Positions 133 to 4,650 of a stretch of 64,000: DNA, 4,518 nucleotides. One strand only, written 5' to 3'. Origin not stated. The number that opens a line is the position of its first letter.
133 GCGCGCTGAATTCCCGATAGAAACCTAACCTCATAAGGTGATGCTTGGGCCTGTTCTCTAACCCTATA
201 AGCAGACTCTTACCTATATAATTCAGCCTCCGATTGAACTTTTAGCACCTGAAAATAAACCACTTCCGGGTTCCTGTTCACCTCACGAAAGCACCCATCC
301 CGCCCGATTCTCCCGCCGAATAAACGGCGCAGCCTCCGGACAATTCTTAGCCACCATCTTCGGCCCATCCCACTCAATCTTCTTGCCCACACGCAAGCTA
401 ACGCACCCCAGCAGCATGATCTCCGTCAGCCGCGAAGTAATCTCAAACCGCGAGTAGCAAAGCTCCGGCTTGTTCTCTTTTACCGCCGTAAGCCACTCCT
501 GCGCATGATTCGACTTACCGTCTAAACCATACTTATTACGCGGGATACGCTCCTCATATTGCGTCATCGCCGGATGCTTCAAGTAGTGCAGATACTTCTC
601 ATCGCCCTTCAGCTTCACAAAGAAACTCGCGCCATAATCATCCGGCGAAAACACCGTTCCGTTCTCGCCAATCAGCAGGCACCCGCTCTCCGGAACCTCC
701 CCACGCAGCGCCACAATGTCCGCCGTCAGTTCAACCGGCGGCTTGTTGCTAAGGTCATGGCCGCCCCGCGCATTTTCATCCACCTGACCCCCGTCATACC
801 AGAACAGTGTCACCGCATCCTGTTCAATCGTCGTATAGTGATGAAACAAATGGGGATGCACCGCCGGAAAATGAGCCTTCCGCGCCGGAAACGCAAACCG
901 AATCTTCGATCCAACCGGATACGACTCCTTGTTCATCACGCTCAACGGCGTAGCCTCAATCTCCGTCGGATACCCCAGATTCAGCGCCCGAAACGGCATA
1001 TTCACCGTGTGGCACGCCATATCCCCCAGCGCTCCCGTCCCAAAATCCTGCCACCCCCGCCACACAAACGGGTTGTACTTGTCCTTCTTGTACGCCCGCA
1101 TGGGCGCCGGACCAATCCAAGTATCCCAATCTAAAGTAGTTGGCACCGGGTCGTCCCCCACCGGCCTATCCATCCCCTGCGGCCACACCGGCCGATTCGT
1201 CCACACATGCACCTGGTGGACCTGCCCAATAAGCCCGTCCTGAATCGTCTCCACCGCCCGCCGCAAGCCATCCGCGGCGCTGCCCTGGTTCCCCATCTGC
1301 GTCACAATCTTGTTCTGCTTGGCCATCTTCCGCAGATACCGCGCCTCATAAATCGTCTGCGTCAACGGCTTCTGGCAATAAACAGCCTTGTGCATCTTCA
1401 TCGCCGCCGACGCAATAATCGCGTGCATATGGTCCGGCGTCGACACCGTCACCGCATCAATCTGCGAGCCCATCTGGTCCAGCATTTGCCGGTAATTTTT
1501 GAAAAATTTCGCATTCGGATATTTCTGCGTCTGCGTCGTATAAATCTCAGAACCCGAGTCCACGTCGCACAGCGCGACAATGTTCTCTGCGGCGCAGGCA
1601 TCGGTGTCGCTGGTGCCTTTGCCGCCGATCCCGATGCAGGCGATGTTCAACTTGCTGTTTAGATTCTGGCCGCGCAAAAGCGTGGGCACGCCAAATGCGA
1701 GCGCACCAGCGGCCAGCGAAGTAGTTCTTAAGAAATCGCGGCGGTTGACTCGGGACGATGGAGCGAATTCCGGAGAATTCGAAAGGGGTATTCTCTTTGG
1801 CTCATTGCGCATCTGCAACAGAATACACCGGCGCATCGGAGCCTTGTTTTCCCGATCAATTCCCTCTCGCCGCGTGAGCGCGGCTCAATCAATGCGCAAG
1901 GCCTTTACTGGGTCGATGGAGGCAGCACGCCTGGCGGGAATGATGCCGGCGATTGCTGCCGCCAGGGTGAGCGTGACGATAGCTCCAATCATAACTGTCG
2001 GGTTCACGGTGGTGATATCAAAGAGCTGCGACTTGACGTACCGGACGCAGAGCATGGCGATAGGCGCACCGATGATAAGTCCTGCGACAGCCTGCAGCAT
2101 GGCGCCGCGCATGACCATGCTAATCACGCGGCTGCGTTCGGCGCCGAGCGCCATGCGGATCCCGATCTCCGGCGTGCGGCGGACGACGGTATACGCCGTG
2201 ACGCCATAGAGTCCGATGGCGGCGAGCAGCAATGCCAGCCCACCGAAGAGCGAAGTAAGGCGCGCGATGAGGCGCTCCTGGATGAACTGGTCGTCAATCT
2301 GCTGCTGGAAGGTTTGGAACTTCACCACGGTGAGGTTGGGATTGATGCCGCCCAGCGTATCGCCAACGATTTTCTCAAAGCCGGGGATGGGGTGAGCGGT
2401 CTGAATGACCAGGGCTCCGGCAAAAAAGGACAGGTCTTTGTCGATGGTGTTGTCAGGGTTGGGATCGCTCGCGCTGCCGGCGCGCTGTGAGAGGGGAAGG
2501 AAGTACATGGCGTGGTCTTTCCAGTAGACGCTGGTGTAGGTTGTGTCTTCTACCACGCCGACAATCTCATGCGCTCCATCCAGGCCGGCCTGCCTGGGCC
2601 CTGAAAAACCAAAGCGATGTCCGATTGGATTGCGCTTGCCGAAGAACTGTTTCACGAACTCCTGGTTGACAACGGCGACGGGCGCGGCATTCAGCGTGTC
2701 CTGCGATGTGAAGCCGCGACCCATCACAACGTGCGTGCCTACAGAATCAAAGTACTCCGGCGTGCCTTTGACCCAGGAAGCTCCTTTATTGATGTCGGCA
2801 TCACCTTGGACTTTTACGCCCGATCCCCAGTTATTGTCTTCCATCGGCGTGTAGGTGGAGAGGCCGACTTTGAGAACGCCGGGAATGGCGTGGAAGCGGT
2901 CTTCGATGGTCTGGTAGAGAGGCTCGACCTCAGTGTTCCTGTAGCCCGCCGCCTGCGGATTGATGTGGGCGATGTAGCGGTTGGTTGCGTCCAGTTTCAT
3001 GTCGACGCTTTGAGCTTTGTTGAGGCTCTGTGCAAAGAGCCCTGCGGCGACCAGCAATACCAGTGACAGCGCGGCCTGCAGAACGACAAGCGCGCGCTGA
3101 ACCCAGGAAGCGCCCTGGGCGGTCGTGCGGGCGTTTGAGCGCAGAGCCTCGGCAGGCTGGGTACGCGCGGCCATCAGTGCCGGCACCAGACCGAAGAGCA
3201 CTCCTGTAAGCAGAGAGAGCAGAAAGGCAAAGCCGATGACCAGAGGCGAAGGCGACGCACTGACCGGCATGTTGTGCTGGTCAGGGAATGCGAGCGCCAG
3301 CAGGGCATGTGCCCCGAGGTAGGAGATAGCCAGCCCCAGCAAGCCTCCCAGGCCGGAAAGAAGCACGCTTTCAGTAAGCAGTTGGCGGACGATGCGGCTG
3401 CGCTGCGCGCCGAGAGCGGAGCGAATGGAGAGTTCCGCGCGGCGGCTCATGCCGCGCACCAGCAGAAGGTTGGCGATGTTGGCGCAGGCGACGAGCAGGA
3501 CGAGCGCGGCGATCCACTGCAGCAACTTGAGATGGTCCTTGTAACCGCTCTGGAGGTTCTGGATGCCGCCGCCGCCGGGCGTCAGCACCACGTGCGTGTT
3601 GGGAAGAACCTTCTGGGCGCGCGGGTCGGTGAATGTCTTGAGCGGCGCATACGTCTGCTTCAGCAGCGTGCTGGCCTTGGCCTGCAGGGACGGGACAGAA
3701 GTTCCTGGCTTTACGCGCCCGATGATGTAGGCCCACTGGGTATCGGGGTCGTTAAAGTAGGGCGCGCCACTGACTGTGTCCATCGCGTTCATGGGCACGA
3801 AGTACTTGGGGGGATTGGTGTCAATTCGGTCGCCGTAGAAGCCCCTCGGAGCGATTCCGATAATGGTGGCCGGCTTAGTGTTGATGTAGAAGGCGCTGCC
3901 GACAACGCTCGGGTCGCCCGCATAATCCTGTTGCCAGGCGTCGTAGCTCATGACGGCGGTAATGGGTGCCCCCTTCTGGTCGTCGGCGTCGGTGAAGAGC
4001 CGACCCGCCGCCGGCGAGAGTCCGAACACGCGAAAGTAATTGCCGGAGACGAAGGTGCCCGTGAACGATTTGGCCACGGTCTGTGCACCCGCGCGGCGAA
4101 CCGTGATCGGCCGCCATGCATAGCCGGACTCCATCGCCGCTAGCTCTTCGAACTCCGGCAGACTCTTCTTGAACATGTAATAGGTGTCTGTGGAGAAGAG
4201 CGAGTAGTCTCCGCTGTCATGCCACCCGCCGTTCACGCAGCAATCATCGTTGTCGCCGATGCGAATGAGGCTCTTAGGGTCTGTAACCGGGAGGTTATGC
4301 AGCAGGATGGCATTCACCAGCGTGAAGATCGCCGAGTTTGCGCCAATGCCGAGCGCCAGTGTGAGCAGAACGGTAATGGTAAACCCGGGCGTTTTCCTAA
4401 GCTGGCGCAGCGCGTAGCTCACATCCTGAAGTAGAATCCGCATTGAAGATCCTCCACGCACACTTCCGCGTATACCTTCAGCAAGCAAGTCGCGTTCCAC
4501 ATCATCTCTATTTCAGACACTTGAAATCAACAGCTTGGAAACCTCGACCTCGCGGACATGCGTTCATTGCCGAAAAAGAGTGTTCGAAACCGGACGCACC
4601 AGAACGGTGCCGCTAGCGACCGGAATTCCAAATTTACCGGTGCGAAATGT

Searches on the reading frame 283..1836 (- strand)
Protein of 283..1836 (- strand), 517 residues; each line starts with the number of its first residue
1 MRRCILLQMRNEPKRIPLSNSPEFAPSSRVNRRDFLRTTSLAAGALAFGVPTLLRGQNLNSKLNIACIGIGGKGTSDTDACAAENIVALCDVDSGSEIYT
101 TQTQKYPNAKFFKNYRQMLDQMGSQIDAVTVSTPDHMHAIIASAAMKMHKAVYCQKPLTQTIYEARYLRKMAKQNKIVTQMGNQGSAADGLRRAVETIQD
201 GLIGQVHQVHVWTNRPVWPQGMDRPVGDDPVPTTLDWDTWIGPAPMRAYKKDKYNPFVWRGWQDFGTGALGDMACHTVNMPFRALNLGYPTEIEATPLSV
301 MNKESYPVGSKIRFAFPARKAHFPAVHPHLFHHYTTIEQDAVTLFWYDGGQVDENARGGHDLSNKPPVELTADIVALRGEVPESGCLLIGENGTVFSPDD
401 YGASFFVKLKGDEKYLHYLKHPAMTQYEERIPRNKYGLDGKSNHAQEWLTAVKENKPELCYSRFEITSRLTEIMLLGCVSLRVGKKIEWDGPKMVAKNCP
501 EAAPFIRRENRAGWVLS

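Call 65: search_protein_families(library=pfam, proteins=[window:283-1836:-], max_evalue=0.1)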
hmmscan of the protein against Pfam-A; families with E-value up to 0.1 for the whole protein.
window:283-1836:- (517 aa): 4 families
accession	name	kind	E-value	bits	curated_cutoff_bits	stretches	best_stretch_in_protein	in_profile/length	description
PF01408.29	GFO_IDH_MocA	-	1.4e-13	52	24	1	64-181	2-118/120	Oxidoreductase family, NAD-binding Rossmann fold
PF19051.5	GFO_IDH_MocA_C2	-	2.5e-12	47.3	23.3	1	227-278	44-94/254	Oxidoreductase family, C-terminal alpha/beta domain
PF22725.1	GFO_IDH_MocA_C3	-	8.6e-05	23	27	1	255-295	31-70/124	GFO/IDH/MocA C-terminal domain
PF10518.14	TAT_signal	-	0.016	15.6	22.7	1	30-49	2-21/21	TAT (twin-arginine translocation) pathway signal sequence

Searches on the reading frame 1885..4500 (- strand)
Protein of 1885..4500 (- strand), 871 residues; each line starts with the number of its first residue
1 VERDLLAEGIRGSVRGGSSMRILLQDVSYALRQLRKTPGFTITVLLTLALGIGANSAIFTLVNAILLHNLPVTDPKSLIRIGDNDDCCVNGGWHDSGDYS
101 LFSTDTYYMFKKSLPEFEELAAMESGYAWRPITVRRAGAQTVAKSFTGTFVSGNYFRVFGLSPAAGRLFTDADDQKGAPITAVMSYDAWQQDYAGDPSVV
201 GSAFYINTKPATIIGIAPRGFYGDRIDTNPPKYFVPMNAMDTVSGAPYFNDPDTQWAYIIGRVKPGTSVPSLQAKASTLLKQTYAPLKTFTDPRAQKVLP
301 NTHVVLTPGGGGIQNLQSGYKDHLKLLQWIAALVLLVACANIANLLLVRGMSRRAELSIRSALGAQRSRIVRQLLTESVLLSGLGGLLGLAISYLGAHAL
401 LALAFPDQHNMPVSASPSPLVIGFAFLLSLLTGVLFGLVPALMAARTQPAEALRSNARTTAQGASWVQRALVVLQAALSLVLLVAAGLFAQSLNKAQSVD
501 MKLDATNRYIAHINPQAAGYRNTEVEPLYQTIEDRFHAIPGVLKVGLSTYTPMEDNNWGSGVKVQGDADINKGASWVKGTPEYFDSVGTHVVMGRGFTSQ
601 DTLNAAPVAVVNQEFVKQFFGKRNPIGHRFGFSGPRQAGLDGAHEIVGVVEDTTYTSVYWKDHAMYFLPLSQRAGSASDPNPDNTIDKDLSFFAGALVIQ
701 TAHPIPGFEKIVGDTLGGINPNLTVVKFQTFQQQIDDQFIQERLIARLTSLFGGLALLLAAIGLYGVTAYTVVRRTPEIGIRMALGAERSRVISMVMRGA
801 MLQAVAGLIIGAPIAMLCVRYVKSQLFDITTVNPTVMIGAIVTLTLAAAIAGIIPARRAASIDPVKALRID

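Call 65: search_protein_families(library=pfam, proteins=[window:1885-4500:-], max_evalue=0.1)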
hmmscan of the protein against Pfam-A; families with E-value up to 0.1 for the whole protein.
window:1885-4500:- (871 aa): 2 families
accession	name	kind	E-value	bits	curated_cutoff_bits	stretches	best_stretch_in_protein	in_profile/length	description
PF12704.14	MacB_PCD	-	3.1e-37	129.3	27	2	41-277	1-205/207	MacB-like periplasmic core domain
PF02687.27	FtsX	-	5.7e-28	97.8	25.5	2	330-449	3-120/120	FtsX-like permease C-terminal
